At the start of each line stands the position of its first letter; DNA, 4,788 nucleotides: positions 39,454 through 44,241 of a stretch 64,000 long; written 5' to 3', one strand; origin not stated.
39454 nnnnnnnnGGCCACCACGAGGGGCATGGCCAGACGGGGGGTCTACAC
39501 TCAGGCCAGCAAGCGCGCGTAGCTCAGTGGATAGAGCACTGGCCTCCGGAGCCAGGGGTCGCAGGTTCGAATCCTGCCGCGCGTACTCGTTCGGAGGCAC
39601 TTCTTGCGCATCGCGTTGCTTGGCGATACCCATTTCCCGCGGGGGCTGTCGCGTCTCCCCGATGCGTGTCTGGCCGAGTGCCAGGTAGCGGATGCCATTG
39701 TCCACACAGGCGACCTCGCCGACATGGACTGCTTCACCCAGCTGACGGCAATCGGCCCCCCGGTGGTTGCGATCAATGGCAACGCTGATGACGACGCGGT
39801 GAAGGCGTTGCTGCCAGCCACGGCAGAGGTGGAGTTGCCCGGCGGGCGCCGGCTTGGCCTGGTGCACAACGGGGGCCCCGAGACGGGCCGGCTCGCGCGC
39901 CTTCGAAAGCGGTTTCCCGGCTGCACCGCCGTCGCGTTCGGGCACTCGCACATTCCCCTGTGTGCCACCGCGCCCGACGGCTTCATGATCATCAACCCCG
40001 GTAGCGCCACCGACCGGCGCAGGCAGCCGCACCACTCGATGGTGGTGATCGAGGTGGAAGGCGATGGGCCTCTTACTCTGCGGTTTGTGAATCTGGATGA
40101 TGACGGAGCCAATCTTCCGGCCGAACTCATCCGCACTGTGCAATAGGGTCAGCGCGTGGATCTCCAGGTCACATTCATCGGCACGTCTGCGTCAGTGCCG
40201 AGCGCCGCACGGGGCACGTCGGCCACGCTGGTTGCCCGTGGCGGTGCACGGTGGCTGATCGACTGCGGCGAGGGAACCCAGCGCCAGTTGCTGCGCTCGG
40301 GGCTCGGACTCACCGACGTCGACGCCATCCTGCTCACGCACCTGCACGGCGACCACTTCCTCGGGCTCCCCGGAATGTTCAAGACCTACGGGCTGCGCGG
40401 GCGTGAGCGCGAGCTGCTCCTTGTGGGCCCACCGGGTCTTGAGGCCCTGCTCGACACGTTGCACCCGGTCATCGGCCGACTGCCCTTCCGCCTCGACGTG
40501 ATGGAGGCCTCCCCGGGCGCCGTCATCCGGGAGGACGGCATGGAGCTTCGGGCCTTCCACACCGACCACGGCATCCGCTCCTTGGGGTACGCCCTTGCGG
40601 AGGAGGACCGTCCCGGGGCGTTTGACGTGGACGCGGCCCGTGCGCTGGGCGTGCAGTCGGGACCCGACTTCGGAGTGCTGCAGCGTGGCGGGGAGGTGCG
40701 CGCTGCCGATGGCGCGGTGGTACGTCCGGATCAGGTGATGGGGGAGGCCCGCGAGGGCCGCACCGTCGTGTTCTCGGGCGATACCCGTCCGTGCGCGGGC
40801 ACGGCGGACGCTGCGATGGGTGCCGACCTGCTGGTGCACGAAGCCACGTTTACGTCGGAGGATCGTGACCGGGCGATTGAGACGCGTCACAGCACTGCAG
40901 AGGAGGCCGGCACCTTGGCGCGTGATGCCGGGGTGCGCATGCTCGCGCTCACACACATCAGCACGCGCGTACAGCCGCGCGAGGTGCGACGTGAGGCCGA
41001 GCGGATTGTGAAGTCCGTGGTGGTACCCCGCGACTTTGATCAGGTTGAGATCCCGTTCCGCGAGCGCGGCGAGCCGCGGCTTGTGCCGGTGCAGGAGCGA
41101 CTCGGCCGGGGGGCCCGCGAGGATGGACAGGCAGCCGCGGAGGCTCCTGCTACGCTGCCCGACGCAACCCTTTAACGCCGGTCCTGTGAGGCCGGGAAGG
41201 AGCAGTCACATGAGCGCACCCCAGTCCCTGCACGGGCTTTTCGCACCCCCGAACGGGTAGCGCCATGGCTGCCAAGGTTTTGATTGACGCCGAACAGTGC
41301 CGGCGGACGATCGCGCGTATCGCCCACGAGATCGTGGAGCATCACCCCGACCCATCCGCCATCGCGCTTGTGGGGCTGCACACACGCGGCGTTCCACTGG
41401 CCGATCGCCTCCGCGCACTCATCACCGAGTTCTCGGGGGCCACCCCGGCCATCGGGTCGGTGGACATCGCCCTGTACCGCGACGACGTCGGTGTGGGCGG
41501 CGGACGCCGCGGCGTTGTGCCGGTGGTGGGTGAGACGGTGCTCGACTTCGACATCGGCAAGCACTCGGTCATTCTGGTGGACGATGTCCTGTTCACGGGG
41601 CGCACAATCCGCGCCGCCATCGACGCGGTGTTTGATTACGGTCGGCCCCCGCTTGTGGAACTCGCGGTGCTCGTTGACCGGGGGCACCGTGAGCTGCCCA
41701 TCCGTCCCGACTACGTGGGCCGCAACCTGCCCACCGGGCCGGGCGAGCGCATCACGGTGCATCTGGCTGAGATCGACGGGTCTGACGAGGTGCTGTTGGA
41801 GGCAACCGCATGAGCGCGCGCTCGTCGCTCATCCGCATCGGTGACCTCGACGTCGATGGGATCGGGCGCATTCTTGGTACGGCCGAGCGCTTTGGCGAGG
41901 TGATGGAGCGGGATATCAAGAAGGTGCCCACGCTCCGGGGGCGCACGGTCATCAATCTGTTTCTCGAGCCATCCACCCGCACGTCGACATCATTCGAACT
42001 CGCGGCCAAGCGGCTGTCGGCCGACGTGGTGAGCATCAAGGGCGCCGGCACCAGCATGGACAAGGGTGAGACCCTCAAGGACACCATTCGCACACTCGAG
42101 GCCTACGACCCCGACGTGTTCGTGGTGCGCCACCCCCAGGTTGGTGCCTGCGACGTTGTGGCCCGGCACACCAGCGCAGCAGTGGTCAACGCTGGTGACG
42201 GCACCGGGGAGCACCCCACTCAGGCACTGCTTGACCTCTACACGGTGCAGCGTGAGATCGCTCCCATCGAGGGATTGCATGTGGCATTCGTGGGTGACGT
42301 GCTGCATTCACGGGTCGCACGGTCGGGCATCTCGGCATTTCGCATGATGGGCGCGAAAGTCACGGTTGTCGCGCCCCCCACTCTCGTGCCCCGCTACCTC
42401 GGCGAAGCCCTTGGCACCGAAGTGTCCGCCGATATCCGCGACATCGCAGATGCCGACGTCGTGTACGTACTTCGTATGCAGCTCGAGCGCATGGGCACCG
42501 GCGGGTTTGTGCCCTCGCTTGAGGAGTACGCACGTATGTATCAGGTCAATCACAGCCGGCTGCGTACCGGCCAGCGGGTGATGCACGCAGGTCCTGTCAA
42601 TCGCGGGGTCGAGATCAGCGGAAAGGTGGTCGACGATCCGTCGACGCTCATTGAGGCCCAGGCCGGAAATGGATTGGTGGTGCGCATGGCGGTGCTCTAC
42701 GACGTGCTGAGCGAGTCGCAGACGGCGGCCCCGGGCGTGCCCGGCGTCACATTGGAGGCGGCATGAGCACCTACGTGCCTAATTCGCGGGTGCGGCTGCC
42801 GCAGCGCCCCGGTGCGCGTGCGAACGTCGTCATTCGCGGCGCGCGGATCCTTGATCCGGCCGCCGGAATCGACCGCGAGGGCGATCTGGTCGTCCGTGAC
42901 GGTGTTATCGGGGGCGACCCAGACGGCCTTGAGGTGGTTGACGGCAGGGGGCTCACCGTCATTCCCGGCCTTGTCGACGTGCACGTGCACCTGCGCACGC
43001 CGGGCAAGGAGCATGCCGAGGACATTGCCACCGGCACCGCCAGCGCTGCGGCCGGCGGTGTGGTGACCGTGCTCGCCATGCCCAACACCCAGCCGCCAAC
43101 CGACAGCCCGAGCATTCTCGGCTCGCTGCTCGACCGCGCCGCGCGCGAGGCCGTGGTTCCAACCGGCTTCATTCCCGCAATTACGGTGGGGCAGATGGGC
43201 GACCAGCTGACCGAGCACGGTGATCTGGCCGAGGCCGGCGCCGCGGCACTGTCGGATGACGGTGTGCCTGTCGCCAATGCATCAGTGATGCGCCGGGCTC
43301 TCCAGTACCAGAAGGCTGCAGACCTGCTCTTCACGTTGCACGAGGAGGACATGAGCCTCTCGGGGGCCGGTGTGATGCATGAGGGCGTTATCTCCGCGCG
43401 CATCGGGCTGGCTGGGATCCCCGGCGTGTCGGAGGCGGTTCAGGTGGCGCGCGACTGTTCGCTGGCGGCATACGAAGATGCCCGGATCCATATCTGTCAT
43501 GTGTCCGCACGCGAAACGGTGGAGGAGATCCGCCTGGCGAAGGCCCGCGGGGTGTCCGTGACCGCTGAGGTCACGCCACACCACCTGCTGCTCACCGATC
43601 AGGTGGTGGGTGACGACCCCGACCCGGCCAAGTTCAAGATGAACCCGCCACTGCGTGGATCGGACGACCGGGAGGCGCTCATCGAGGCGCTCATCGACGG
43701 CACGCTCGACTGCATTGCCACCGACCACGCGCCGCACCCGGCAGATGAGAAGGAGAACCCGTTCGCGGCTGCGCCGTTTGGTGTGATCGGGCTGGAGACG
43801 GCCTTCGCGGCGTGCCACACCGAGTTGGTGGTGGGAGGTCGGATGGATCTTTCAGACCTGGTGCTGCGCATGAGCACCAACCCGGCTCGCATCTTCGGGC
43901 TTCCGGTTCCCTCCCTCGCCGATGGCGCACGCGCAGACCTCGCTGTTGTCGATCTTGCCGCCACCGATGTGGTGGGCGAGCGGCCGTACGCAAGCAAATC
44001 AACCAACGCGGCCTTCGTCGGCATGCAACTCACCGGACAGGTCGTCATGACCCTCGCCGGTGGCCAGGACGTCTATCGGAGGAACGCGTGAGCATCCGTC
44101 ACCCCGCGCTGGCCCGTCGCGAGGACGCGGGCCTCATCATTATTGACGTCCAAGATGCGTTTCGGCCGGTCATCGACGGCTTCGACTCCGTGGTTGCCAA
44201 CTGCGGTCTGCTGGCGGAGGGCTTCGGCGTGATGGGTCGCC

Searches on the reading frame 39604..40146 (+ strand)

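Call 4: search_protein_families(library=pfam, proteins=[window:39604-40146:+])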
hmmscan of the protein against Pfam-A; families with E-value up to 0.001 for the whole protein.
window:39604-40146:+ (180 aa): 2 families
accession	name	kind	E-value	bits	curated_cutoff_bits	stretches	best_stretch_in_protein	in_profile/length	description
PF12850.12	Metallophos_2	-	4.2e-27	95.5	27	1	1-153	1-153/154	Calcineurin-like phosphoesterase superfamily domain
PF00149.33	Metallophos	-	2.3e-06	28.6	21.5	1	1-68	1-78/191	Calcineurin-like phosphoesterase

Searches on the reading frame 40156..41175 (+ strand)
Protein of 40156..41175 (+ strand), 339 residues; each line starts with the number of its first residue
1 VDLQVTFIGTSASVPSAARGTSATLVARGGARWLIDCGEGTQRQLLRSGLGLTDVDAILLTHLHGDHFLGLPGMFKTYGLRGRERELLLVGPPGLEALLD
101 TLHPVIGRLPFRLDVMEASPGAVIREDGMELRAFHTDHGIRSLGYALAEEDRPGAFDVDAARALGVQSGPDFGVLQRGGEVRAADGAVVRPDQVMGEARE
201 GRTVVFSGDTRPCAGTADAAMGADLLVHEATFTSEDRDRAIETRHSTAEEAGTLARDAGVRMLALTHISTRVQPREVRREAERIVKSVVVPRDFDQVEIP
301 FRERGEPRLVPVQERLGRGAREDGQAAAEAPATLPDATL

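Call 4: search_protein_families(library=pfam, proteins=[window:40156-41175:+])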
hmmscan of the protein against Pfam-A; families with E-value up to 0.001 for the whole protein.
window:40156-41175:+ (339 aa): 4 families
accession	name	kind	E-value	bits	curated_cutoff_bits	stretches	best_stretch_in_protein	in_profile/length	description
PF12706.13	Lactamase_B_2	-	1e-19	71.4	27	2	32-148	2-131/200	Beta-lactamase superfamily domain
PF00753.33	Lactamase_B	-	3.3e-15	57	22.7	1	19-210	4-150/196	Metallo-beta-lactamase superfamily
PF23023.1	Anti-Pycsar_Apyc1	-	3.4e-08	33.7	50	1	1-71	1-70/250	Anti-Pycsar protein Apyc1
PF13691.12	Lactamase_B_4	-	1e-05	25.5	27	1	25-67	17-60/63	tRNase Z endonuclease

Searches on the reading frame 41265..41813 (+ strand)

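Call 21: search_protein_families(library=pfam, proteins=[window:41265-41813:+], max_evalue=0.00001)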
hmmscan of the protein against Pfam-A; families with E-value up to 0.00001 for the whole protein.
window:41265-41813:+ (182 aa): 1 family
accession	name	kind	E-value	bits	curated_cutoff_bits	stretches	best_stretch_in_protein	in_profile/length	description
PF00156.33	Pribosyltran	-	1.7e-14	53.9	26.3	1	11-152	10-140/158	Phosphoribosyl transferase domain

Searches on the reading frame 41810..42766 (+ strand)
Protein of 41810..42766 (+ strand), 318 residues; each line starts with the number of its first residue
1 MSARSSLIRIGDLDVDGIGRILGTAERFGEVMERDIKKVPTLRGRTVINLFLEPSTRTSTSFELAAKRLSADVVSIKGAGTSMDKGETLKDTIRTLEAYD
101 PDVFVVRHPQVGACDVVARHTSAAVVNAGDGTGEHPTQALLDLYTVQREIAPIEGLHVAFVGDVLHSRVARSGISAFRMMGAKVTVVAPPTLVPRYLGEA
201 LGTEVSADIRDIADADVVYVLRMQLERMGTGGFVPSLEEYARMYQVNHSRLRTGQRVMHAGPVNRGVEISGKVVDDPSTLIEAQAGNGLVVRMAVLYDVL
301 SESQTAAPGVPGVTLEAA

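Call 21: search_protein_families(library=pfam, proteins=[window:41810-42766:+], max_evalue=0.00001)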
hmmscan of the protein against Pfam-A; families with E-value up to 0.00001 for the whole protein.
window:41810-42766:+ (318 aa): 2 families
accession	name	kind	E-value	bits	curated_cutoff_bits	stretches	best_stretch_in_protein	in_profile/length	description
PF02729.26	OTCace_N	-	1.3e-40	139.3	29.9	1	6-147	2-147/148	Aspartate/ornithine carbamoyltransferase, carbamoyl-P binding domain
PF00185.30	OTCace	-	1.3e-22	80.9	29.4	1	154-297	1-155/157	Aspartate/ornithine carbamoyltransferase, Asp/Orn binding domain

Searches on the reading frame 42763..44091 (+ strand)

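Call 21: search_protein_families(library=pfam, proteins=[window:42763-44091:+], max_evalue=0.00001)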
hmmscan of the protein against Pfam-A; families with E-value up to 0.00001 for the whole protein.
window:42763-44091:+ (442 aa): 3 families
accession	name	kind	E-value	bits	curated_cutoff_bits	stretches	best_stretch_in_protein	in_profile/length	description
PF01979.26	Amidohydro_1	-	3.6e-26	92.7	25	1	65-435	1-343/345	Amidohydrolase family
PF12890.13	DHOase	-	9.1e-11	42.5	21.2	1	66-251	4-141/142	Dihydro-orotase-like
PF07969.17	Amidohydro_3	-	9.5e-10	39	29.7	0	356-438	402-472/472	Amidohydrolase family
